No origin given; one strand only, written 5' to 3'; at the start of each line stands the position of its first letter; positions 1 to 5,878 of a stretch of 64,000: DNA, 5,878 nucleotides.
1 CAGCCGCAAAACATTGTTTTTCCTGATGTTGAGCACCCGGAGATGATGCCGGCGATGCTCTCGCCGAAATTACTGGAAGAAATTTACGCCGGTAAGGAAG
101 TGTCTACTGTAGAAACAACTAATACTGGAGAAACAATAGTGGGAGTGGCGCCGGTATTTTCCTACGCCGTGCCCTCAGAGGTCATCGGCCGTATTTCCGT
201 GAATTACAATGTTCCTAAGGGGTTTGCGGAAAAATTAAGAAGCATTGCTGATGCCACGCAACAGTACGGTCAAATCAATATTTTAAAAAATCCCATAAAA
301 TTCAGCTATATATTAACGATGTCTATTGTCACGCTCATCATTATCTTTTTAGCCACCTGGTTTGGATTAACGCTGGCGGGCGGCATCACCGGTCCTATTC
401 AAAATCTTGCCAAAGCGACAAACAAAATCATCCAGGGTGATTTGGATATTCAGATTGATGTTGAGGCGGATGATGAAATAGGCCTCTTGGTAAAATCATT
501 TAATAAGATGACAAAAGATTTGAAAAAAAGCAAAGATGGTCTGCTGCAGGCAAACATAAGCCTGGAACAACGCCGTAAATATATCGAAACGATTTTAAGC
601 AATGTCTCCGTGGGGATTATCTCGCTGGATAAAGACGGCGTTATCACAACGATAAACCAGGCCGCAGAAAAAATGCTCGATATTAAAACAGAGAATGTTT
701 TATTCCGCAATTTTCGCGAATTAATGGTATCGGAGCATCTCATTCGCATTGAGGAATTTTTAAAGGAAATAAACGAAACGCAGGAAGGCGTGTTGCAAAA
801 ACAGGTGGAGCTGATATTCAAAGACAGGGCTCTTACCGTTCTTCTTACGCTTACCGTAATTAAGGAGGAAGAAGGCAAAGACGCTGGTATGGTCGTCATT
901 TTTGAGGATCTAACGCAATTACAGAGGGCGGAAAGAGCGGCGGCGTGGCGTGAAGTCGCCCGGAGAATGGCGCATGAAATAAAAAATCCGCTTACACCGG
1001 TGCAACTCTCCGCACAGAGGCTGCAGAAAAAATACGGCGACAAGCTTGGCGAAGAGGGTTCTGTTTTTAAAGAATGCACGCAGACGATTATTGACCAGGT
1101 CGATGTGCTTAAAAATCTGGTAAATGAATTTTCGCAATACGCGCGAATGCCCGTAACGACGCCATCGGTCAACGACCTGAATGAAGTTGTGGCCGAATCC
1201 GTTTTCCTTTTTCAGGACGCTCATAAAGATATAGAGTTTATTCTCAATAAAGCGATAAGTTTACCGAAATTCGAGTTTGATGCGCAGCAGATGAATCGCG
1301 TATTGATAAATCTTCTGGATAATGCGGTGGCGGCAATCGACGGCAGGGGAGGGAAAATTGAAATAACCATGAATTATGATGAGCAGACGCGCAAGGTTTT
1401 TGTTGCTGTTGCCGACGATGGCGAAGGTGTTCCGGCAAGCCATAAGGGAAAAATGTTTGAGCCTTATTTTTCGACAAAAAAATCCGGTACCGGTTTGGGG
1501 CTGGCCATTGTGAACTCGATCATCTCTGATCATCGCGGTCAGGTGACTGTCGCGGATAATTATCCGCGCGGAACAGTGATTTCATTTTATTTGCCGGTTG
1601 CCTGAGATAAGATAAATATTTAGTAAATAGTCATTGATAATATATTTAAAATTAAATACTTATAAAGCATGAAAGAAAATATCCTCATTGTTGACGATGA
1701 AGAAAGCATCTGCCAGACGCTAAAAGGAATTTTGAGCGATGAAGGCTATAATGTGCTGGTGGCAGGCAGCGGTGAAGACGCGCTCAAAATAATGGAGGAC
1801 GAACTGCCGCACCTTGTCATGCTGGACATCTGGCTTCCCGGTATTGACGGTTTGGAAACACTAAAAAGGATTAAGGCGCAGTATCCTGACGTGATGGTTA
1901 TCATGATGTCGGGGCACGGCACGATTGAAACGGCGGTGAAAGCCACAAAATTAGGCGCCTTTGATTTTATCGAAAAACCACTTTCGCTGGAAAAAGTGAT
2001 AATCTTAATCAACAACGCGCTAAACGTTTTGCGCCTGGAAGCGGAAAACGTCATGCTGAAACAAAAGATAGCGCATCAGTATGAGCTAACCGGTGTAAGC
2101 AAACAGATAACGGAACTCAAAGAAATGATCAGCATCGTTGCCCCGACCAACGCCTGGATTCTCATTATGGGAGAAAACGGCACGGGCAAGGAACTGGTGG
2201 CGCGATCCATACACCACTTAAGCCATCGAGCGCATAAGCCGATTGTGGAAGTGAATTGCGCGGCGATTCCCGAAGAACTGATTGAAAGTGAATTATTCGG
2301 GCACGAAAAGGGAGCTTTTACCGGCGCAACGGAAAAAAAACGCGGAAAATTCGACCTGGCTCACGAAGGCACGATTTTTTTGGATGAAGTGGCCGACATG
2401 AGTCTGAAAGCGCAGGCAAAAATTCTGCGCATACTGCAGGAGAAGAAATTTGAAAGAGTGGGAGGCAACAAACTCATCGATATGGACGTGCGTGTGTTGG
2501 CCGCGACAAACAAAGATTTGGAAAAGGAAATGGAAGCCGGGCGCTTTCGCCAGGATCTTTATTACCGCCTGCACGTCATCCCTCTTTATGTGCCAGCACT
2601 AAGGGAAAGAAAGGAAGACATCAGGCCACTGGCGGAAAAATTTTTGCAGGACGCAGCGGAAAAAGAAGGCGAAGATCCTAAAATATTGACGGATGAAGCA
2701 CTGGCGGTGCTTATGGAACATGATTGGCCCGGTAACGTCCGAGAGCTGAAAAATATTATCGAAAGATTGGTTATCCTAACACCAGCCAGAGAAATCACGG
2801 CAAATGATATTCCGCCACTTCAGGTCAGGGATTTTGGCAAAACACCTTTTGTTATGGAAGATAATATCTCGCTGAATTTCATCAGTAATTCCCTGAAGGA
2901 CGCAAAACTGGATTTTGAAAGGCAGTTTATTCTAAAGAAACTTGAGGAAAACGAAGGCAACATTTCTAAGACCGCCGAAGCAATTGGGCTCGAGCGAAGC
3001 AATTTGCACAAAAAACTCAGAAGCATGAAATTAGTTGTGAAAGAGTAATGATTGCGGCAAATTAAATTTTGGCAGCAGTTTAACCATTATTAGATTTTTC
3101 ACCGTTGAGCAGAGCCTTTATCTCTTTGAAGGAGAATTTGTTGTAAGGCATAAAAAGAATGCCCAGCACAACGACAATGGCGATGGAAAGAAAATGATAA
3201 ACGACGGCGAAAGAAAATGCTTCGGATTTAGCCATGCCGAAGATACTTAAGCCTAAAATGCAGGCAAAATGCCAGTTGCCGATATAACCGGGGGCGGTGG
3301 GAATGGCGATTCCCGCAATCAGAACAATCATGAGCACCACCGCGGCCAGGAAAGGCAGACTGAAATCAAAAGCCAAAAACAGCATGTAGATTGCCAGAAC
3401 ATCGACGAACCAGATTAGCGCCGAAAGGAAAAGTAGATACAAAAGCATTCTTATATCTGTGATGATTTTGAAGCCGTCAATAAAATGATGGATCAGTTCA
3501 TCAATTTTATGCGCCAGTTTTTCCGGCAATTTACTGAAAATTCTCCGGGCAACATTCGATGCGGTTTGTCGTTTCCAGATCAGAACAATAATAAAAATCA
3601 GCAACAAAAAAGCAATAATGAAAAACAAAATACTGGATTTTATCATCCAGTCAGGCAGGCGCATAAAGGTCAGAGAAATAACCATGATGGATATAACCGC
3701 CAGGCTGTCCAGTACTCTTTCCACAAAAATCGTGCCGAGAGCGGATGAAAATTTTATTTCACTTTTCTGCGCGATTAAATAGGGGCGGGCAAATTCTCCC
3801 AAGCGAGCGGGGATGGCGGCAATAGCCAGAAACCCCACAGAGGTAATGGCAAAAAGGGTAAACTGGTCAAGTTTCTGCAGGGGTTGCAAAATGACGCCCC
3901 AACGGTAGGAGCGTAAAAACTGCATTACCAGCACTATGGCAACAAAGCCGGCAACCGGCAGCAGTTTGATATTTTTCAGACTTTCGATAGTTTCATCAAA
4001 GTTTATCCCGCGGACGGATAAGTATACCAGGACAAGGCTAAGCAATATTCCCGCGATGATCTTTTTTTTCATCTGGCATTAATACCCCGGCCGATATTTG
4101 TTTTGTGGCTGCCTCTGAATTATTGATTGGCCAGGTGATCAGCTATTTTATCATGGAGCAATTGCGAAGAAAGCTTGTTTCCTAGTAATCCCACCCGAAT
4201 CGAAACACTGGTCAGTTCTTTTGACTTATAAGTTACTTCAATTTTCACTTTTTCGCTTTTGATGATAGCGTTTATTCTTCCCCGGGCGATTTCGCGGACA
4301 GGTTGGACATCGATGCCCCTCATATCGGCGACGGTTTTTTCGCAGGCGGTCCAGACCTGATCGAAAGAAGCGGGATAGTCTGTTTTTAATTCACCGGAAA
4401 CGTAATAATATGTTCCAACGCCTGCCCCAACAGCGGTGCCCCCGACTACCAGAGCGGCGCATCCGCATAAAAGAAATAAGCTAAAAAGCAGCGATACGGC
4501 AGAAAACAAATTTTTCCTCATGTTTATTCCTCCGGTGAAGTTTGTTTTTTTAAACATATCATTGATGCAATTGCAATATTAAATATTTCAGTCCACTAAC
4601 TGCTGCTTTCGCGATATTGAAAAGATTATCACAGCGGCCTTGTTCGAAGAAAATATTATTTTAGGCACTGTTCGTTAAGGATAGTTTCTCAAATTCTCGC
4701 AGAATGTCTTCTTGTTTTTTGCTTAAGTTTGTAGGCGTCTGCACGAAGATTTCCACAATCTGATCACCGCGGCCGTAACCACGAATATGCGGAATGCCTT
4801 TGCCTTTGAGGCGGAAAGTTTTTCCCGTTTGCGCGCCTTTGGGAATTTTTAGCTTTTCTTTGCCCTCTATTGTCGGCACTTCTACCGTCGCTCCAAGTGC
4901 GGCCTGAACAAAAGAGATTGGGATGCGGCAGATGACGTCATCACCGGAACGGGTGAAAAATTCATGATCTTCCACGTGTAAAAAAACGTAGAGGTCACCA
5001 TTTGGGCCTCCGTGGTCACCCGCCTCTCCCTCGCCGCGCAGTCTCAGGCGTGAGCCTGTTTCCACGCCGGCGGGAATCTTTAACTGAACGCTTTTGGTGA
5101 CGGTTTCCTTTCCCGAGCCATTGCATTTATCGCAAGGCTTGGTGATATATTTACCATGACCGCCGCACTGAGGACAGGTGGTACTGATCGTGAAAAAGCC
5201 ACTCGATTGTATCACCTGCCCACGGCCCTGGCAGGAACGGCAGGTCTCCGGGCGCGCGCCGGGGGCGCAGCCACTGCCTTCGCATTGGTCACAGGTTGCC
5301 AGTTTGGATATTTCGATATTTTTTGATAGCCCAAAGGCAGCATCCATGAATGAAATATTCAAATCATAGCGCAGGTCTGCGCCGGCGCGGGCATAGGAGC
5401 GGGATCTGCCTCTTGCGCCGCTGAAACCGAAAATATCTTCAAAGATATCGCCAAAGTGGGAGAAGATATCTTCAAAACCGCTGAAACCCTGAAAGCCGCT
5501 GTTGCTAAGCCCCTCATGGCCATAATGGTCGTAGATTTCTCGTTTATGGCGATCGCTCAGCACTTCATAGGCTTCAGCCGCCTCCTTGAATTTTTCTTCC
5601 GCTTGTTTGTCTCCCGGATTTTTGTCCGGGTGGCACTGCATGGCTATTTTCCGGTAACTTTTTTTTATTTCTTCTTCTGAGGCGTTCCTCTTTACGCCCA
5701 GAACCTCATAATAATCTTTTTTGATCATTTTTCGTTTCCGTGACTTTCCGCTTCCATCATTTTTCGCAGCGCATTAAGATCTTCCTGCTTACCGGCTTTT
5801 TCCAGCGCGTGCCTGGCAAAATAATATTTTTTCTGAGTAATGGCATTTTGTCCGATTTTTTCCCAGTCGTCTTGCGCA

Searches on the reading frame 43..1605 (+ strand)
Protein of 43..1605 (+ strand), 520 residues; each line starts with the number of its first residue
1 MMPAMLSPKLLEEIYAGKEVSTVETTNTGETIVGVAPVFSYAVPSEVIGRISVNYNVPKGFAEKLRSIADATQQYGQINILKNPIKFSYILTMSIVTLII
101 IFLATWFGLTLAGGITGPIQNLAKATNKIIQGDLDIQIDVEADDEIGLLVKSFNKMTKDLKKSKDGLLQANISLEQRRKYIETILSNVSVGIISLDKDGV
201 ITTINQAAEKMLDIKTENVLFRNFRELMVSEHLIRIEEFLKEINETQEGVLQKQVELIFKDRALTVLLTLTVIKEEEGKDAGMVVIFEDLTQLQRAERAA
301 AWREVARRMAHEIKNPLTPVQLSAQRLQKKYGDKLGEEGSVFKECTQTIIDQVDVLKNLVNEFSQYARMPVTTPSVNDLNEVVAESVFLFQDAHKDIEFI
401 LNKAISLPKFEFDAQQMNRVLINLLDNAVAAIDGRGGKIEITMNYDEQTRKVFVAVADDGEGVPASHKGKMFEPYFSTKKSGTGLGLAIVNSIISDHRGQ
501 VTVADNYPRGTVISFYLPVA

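Call 34: search_protein_families(library=pfam, proteins=[window:43-1605:+], max_evalue=0.00001)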
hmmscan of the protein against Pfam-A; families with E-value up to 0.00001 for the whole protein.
window:43-1605:+ (520 aa): 8 families
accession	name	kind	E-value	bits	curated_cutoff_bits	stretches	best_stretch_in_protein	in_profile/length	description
PF02518.31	HATPase_c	-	1.4e-22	80.7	26.4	1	413-519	2-109/111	Histidine kinase-, DNA gyrase B-, and HSP90-like ATPase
PF00512.31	HisKA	-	3.5e-12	46.6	26.9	1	302-369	2-63/66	His Kinase A (phospho-acceptor) domain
PF00672.30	HAMP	-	9.9e-12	45.4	25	1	111-161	2-52/53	HAMP domain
PF00989.32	PAS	-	5.8e-11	42.8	22.6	1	181-289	3-112/113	PAS fold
PF13426.13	PAS_9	-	1.5e-10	41.7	27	1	190-292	2-103/103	PAS domain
PF08448.16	PAS_4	-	2.6e-08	34.5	23.1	1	185-294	1-109/110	PAS fold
PF14501.12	HATPase_c_5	-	7.5e-07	29.4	22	1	416-504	5-89/102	GHKL domain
PF13188.13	PAS_8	-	3.8e-06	27.1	21.8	0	180-225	2-48/65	PAS domain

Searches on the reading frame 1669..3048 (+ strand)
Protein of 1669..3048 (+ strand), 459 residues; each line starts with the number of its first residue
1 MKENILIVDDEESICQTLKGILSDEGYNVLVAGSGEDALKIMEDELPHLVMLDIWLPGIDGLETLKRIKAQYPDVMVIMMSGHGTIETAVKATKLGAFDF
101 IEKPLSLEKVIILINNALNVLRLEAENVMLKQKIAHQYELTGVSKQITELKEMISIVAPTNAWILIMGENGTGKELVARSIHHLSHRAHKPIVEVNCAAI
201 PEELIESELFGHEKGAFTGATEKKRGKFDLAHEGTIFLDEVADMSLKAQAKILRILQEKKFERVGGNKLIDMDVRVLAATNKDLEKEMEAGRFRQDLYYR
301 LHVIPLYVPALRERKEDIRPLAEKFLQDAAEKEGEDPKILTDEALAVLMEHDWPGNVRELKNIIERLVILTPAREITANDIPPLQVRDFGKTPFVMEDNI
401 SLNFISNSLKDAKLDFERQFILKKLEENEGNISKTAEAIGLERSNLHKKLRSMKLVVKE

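Call 34: search_protein_families(library=pfam, proteins=[window:1669-3048:+], max_evalue=0.00001)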
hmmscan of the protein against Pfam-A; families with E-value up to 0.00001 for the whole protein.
window:1669-3048:+ (459 aa): 7 families
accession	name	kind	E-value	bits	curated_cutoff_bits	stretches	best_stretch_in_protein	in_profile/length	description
PF00158.32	Sigma54_activat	-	3.7e-71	238.7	20.2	1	141-306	2-167/168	Sigma-54 interaction domain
PF00072.30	Response_reg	-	1.2e-30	106.3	30.2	1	5-112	1-108/111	Response regulator receiver domain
PF25601.1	AAA_lid_14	-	3.6e-26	91.3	27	1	312-383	1-72/87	AAA+ ATPase lid domain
PF14532.12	Sigma54_activ_2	-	3.4e-21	76.4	25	1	142-311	2-138/138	Sigma-54 interaction domain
PF02954.25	HTH_8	-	2.1e-08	34.2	22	1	415-451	4-40/42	Bacterial regulatory protein, Fis family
PF07728.20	AAA_5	-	2.5e-07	31.2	22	1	164-283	2-124/139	AAA domain (dynein-related subfamily)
PF01078.27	Mg_chelatase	-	5.2e-06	26.4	20.3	0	150-254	11-128/207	Magnesium chelatase, subunit ChlI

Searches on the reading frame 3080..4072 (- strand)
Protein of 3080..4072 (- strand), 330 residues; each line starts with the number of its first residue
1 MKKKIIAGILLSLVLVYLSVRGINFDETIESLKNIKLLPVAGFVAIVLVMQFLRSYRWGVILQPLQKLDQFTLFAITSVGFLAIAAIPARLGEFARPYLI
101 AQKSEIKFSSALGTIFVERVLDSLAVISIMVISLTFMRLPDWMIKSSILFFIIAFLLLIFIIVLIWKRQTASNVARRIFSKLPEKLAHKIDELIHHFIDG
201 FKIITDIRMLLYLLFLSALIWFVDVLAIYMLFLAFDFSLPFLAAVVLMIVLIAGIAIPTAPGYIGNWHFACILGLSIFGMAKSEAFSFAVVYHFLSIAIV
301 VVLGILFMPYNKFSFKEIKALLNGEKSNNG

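Call 34: search_protein_families(library=pfam, proteins=[window:3080-4072:-], max_evalue=0.00001)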
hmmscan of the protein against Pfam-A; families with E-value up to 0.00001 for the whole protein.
window:3080-4072:- (330 aa): 1 family
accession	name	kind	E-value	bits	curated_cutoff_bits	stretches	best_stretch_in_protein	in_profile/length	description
PF03706.18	LPG_synthase_TM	-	5.7e-49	167.6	33.4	1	5-304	1-302/302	Lysylphosphatidylglycerol synthase TM region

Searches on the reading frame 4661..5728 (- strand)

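Call 34: search_protein_families(library=pfam, proteins=[window:4661-5728:-], max_evalue=0.00001)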
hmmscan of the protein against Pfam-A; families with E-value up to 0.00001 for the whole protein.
window:4661-5728:- (355 aa): 3 families
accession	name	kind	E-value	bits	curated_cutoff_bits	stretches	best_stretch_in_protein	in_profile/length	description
PF01556.23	DnaJ_C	-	2.3e-52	177.5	26.6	1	119-332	1-152/152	DnaJ C terminal domain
PF00226.36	DnaJ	-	3.7e-29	101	27.8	1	5-67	1-63/63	DnaJ domain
PF00684.25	DnaJ_CXXCXGXG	-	1e-14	55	32.7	1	146-206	1-65/65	DnaJ central domain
